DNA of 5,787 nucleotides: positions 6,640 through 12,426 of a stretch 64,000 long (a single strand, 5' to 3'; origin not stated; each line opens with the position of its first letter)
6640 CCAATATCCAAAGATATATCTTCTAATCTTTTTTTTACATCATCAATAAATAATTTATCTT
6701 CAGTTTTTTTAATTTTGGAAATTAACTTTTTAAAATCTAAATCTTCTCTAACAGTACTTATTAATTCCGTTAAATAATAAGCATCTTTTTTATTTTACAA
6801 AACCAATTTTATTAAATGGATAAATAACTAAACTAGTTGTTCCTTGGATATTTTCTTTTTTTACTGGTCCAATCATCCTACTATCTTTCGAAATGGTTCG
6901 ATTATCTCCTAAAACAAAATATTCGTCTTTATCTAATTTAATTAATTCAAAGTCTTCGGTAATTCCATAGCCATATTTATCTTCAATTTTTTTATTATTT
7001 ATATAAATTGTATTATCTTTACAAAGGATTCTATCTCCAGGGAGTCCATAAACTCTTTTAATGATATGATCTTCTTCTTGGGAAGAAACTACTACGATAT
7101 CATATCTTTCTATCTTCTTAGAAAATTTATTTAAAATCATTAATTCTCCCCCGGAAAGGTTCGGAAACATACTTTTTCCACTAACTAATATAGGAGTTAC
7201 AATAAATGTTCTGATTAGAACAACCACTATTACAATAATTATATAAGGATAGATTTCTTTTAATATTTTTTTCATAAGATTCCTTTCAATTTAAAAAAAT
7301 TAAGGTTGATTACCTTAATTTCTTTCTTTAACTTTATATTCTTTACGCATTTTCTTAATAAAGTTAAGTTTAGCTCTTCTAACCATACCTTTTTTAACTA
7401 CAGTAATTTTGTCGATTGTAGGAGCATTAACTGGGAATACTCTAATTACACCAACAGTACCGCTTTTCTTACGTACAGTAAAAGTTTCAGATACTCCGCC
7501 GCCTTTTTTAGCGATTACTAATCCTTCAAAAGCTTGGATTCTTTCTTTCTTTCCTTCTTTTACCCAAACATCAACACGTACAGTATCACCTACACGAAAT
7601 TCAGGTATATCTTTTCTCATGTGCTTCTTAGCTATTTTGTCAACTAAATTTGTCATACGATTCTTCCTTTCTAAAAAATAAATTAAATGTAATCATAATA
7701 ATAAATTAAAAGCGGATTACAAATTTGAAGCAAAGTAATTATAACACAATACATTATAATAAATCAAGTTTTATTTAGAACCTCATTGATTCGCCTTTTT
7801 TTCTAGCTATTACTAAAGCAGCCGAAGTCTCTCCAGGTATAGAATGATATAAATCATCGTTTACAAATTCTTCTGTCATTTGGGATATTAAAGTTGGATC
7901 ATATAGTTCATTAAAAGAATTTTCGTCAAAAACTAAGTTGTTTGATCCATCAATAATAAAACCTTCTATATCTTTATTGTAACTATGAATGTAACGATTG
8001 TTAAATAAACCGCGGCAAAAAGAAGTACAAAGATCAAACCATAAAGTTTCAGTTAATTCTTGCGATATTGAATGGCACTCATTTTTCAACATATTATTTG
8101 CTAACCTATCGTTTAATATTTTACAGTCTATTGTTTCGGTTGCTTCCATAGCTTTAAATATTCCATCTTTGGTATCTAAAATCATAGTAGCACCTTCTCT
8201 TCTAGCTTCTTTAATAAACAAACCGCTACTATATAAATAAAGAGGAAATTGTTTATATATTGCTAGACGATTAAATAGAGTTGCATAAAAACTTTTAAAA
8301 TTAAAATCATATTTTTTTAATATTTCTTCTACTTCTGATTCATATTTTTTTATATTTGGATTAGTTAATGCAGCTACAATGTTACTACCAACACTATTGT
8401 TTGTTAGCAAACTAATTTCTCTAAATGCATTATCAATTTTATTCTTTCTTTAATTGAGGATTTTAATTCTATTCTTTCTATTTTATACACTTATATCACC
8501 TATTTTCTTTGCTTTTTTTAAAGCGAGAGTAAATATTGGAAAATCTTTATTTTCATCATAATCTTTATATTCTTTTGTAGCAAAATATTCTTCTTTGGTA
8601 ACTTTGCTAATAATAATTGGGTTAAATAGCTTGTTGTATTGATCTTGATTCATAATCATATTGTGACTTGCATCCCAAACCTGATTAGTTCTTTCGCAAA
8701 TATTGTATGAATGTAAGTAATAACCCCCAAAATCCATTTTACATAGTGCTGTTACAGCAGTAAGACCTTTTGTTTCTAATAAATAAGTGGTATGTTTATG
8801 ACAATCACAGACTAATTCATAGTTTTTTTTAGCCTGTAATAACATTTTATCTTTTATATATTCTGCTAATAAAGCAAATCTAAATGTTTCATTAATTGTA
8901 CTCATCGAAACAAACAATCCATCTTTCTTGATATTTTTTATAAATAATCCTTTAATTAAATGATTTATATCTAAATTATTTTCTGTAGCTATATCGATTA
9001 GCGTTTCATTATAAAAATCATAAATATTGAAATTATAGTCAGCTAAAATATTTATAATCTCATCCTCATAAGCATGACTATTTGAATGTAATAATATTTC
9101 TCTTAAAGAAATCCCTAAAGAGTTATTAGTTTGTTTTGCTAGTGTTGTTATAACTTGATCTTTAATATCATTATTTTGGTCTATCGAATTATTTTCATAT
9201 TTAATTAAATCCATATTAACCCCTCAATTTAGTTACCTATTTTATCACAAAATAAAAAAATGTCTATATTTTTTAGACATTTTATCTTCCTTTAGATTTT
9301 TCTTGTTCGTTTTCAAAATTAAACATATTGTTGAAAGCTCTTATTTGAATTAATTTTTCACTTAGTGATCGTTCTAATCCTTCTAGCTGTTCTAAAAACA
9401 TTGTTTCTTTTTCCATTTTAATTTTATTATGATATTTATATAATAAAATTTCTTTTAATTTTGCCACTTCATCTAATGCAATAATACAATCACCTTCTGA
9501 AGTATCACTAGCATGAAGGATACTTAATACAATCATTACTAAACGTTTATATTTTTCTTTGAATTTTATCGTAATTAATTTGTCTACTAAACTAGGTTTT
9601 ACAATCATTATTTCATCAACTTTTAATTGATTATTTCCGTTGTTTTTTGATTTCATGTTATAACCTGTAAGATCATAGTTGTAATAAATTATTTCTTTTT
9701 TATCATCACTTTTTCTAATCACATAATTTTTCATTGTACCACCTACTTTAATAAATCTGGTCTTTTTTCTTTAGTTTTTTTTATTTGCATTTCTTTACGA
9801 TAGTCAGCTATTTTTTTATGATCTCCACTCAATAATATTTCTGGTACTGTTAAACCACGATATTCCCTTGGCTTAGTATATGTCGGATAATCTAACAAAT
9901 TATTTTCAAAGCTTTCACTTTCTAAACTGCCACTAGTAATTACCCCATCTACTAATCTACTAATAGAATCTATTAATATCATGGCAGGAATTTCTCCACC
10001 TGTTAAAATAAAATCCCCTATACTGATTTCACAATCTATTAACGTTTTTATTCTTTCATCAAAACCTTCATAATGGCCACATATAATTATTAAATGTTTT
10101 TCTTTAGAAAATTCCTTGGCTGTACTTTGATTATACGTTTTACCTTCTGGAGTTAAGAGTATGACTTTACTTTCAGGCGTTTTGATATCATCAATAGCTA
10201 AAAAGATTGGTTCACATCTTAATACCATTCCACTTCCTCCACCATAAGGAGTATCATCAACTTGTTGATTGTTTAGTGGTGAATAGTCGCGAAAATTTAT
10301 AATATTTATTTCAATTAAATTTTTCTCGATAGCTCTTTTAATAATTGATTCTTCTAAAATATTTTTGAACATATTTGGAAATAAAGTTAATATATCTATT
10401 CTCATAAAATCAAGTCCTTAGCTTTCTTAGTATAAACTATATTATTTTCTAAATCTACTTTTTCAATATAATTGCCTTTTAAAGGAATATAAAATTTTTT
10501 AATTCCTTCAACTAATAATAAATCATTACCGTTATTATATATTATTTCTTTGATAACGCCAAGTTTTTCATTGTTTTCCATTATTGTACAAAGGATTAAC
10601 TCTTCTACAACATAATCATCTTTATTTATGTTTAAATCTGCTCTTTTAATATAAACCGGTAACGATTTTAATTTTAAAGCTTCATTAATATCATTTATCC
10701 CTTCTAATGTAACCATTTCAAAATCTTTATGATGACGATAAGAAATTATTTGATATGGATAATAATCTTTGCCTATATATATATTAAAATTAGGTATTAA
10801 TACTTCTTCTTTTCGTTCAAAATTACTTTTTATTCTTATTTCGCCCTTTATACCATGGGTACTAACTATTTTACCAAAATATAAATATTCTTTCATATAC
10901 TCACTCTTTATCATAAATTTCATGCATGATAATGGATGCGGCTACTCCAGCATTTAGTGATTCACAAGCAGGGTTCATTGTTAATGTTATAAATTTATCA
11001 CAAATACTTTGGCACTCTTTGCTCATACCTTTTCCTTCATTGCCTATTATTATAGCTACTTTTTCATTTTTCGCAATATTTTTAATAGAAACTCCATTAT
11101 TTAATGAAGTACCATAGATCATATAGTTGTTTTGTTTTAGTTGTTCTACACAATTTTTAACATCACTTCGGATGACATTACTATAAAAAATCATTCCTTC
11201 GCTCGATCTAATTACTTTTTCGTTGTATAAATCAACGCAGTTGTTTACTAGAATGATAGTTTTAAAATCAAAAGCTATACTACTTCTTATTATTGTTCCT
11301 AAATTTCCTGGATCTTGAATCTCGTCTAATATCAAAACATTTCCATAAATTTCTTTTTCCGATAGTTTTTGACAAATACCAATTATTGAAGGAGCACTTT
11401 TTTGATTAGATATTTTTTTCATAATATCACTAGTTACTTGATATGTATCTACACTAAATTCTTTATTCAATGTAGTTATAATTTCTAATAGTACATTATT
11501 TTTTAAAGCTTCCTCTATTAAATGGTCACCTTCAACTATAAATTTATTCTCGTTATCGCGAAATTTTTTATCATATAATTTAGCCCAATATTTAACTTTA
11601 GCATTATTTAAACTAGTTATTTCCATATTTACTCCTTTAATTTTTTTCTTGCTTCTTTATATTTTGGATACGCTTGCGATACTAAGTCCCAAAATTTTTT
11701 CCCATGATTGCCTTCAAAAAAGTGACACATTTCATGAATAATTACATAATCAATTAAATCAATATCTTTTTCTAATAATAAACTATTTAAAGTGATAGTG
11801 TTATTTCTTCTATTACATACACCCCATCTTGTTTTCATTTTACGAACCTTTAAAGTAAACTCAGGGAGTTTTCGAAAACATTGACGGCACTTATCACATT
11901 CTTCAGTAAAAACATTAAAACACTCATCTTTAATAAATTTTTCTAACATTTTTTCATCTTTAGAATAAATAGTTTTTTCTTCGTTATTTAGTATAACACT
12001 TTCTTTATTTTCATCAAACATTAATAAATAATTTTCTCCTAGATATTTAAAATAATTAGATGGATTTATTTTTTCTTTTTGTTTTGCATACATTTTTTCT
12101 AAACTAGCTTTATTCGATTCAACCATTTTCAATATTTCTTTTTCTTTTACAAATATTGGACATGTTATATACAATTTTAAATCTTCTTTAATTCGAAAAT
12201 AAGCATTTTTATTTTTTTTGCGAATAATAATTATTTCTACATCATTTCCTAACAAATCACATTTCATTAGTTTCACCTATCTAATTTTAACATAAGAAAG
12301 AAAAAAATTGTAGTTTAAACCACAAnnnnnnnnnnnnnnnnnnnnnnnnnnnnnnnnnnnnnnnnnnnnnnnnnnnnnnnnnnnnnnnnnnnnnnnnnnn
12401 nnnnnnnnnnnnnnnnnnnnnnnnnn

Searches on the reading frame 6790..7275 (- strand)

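Call 47: search_protein_families(library=pfam, proteins=[window:6790-7275:-], max_evalue=0.001)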
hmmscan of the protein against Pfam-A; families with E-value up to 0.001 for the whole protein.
window:6790-7275:- (161 aa): 2 families
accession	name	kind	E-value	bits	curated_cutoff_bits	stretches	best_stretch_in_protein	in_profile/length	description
PF10502.14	Peptidase_S26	-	3.5e-39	134.9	22.9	1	10-151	7-167/168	Signal peptidase, peptidase S26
PF00717.28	Peptidase_S24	-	0.00011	22.3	23.3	1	31-88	40-95/116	Peptidase S24-like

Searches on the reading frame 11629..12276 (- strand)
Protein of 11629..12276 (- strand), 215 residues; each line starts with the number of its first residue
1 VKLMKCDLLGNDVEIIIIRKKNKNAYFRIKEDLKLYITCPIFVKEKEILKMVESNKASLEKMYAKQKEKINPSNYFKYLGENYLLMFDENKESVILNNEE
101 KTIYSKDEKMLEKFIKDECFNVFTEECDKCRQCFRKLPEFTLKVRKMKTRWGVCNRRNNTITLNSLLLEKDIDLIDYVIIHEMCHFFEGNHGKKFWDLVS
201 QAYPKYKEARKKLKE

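Call 3: search_protein_families(library=pfam, proteins=[window:11629-12276:-], max_evalue=1)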
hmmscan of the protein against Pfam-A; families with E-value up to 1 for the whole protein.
window:11629-12276:- (215 aa): 4 families
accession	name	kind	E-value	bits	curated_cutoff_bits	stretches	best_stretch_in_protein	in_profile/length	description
PF01863.23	YgjP-like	-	2.2e-42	145.9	26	1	23-215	1-206/207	YgjP-like, metallopeptidase domain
PF10263.15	SprT-like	-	2.1e-09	37.6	25.6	1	131-199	16-92/108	SprT-like family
PF08325.16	WLM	-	6.9e-05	23.5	26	1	174-209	82-117/190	WLM domain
PF18698.7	HisK_sensor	-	0.0035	18.2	27.3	1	7-75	35-102/126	Histidine kinase sensor domain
